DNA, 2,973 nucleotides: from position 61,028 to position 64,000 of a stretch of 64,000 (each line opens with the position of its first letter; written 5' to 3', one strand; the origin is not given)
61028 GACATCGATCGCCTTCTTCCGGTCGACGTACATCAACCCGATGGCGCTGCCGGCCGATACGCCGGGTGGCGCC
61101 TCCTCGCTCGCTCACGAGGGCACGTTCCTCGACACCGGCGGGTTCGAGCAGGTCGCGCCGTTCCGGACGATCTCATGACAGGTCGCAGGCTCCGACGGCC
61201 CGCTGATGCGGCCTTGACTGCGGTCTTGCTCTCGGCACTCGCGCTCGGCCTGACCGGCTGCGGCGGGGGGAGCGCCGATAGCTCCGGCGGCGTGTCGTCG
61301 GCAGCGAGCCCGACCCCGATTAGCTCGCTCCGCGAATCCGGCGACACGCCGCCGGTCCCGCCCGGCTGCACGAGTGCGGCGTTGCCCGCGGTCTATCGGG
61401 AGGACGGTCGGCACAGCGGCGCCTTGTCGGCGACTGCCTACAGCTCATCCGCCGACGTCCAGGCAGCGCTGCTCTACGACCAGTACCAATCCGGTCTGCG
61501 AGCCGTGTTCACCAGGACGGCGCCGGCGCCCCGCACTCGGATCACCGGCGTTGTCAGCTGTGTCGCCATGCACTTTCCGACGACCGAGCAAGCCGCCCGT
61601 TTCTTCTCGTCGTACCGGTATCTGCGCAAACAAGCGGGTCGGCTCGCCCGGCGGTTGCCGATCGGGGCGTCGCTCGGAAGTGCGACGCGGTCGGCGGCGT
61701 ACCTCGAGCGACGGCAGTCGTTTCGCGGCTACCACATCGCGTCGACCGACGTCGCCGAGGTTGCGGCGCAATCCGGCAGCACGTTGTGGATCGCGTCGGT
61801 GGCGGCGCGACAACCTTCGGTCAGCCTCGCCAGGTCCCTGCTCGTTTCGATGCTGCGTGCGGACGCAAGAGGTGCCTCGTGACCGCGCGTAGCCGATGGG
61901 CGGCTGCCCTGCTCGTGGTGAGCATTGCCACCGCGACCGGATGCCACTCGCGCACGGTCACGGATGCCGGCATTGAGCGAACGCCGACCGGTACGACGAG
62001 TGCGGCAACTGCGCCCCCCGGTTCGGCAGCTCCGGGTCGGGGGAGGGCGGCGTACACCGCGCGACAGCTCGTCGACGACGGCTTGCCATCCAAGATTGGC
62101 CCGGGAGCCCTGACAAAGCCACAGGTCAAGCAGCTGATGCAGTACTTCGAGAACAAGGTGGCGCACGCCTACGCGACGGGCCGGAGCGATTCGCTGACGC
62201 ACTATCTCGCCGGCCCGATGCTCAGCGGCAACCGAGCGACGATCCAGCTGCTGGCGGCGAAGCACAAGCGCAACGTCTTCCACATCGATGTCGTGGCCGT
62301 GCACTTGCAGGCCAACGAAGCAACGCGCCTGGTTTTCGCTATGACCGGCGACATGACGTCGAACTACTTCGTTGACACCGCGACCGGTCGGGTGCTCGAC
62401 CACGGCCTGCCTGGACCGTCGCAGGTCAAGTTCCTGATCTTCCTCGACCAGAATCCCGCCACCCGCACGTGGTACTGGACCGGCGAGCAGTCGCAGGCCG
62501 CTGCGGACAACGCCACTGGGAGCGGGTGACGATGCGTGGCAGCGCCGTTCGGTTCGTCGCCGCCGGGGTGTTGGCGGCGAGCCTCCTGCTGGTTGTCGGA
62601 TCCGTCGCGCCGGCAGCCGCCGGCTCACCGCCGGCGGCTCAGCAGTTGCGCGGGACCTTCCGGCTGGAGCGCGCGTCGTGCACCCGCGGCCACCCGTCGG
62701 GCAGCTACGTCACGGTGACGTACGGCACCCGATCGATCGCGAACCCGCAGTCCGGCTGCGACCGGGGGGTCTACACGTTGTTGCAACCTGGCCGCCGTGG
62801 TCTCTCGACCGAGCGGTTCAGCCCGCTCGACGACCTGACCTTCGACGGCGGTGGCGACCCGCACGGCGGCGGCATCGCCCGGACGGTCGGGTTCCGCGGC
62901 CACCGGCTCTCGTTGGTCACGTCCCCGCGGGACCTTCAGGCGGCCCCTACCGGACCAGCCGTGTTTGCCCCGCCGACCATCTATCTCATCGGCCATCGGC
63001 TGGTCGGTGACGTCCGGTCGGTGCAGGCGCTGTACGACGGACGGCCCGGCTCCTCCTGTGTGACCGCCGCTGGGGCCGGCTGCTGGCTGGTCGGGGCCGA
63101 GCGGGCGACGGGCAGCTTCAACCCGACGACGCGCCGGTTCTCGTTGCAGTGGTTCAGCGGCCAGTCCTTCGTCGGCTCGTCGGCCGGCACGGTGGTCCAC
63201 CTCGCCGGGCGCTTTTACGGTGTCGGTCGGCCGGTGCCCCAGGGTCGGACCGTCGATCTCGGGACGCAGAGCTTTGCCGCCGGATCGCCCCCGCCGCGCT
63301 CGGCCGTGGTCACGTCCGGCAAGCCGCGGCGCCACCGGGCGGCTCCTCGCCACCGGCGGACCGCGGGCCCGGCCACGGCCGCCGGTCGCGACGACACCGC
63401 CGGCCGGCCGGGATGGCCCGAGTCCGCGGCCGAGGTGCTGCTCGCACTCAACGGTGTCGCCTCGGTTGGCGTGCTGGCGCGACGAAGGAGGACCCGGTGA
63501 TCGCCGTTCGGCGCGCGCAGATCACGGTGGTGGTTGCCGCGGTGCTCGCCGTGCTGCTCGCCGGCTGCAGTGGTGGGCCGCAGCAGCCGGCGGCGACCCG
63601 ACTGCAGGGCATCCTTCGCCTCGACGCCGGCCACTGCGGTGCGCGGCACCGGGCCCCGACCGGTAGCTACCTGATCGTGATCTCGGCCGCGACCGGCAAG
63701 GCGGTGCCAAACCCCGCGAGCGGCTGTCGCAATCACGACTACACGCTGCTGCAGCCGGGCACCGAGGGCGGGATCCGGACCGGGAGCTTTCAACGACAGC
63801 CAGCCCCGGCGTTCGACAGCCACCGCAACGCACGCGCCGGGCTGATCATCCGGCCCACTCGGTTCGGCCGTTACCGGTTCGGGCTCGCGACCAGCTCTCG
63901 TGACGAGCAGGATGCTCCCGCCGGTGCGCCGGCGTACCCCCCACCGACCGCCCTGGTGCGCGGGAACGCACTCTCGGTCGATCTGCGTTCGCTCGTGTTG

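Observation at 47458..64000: Four paralogues of an unrecognised secreted ~190-aa two-cysteine domain bracket the island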

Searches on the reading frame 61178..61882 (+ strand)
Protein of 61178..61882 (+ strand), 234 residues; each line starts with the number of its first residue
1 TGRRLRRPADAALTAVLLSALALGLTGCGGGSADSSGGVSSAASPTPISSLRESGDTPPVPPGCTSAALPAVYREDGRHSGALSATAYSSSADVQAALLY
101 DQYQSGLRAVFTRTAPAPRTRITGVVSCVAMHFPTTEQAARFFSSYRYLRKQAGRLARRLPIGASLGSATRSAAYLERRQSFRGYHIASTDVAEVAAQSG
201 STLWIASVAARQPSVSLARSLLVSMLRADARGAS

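Call 6: search_protein_families(library=pfam, max_evalue=1, proteins=[window:61178-61882:+])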
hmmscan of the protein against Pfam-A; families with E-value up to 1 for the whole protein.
window:61178-61882:+ (234 aa): 2 families
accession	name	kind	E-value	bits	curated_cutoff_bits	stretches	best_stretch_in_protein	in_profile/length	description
PF06679.17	DUF1180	-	0.063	14.2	27.7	1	25-133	17-108/167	Membrane protein FAM174-like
PF14032.12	PknH_C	-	0.47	10.7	27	1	101-147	56-103/187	PknH-like extracellular domain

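Call 43: search_protein_families(library=ncbifam, max_evalue=0.1, proteins=[window:61178-61882:+])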
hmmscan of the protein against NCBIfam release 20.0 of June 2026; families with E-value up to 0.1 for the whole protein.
window:61178-61882:+ (234 aa): 3 families
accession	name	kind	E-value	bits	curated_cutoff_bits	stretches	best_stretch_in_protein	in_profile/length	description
NF058595.1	invert_tail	domain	0.0058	17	37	1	4-47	48-87/113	lipo-invert putative C-terminal anchoring domain-containing protein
NF047847.2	SS_mature_LptM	equivalog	0.05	13.7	27.7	0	13-29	7-21/31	LPS translocon maturation chaperone LptM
NF053532.1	lipo_SCO4651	subfamily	0.093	12.4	65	0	12-53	4-47/277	SCO4651 family lipoprotein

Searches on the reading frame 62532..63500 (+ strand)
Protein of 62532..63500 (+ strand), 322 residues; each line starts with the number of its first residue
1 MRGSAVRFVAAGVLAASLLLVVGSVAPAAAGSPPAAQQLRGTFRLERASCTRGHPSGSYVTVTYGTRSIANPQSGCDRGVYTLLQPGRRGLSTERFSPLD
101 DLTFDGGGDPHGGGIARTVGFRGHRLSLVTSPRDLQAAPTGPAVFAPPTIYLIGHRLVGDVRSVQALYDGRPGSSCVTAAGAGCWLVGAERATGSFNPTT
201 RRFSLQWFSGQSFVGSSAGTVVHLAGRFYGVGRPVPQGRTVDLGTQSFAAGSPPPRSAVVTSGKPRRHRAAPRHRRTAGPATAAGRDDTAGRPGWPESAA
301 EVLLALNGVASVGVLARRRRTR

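Call 6: search_protein_families(library=pfam, max_evalue=1, proteins=[window:62532-63497:+])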
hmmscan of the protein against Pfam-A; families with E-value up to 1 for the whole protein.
seq(322 aa): 0 families

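Call 7: search_protein_families(library=ncbifam, max_evalue=1, proteins=[window:62532-63500:+])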
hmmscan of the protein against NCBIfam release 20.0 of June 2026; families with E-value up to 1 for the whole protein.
window:62532-63500:+ (322 aa): 0 families

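Call 50: find_homologous_proteins(query=window:62532-63500:+)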
Query window:62532-63500:+ (322 aa): 4 proteins with E <= 0.001 among 8000 candidates.
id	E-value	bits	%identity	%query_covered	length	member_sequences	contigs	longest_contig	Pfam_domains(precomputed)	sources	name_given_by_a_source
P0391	8.1e-206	700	100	100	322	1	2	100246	-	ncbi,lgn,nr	ncbi:MAG TPA: hypothetical protein VG708_12990 [Mycobacteriales bacterium]|nr:hypothetical protein [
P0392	3.5e-75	271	56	72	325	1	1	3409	-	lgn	-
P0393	7.8e-69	250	45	88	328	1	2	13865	-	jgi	jgi:hypothetical protein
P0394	3.4e-53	199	50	68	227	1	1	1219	-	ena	-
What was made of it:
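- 62532..63500 (+): c3: signal peptide, type-B (four-Cys) beta domain, linker and weak C-terminal anchor (322 aa). Only 4 close homologues were found (call 50).
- Tried and rejected: A search with c3 found only 4 proteins, so that subfamily cannot be profiled (call 50).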

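Call 51: find_encoding_contigs(protein=P0391, flank=10000, max_places=3)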
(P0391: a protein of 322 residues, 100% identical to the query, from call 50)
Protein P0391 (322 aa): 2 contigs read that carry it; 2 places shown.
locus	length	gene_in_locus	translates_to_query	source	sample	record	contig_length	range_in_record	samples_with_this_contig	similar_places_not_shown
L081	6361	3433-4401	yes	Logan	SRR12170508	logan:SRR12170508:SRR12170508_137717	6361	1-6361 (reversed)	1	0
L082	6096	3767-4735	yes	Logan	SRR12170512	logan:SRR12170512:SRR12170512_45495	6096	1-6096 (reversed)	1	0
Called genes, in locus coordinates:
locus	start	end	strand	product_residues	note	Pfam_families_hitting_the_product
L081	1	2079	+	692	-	?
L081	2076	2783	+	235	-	-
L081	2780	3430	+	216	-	-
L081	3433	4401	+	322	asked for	-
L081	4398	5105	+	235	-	-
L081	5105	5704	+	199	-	-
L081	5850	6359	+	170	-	?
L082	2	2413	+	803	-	?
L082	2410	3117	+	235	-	-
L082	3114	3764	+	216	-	-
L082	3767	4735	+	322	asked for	-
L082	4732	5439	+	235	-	-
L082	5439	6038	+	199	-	-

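Call 61: search_protein_families(library=pfam, max_evalue=0.00001, proteins=[L081:5850-6359:+, L081:5105-5704:+])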
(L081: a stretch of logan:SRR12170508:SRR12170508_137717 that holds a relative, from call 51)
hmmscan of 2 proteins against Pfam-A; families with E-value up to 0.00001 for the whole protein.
L081:5850-6359:+ (170 aa): 1 family
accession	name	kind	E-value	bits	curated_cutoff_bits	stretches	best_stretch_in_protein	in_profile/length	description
PF13531.11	SBP_bac_11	-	2.7e-22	80.1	25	1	41-164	1-116/227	Bacterial extracellular solute-binding protein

L081:5105-5704:+ (199 aa): 0 families

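Call 63: search_protein_families(library=ncbifam, max_evalue=1e-10, proteins=[L081:5850-6359:+])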
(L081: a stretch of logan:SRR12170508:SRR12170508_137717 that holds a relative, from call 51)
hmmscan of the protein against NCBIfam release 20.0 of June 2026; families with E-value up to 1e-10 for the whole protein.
L081:5850-6359:+ (170 aa): 3 families
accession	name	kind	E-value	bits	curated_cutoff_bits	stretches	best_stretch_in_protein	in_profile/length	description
NF008022.0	PRK10752.1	subfamily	1.8e-23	83.5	288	1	51-169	37-156/329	sulfate ABC transporter substrate-binding protein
TIGR00971.1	3a0106s03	subfamily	4.9e-22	78.6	155.5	1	44-169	16-145/315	sulfate ABC transporter substrate-binding protein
NF008106.0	PRK10852.1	subfamily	1.9e-14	53.4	308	1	67-167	58-160/338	thiosulfate ABC transporter substrate-binding protein CysP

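Call 84: search_protein_families(library=padloc, max_evalue=0.01, proteins=[window:62532-63500:+, L081:4398-5105:+, L081:5105-5704:+])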
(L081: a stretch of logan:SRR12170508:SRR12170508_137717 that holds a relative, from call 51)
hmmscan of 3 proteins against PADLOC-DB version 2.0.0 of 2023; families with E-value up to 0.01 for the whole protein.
window:62532-63500:+ (322 aa): 0 families

L081:4398-5105:+ (235 aa): 0 families

L081:5105-5704:+ (199 aa): 0 families

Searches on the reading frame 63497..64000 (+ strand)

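Call 6: search_protein_families(library=pfam, max_evalue=1, proteins=[window:63497-64000:+])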
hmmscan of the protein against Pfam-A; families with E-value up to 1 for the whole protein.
seq(168 aa): 3 families
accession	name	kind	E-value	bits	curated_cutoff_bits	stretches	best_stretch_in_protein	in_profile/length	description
PF13822.11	ACC_epsilon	-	0.2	12.7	25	0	13-54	15-52/60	Acyl-CoA carboxylase epsilon subunit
PF08139.17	LPAM_1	-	0.27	12.2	20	1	12-25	5-18/18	Prokaryotic membrane lipoprotein lipid attachment site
PF13978.11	DUF4223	-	0.44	10.9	27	0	11-26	8-22/54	Protein of unknown function (DUF4223)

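Call 7: search_protein_families(library=ncbifam, max_evalue=1, proteins=[window:63497-64000:+])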
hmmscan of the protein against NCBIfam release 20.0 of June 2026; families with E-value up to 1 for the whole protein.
window:63497-64000:+ (168 aa): 2 families
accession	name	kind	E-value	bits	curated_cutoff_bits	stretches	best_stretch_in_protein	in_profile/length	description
NF058595.1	invert_tail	domain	0.065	13.6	37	1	7-68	55-101/113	lipo-invert putative C-terminal anchoring domain-containing protein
TIGR04359.1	TrbK_RP4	equivalog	0.21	11.6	23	1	10-27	2-19/67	entry exclusion lipoprotein TrbK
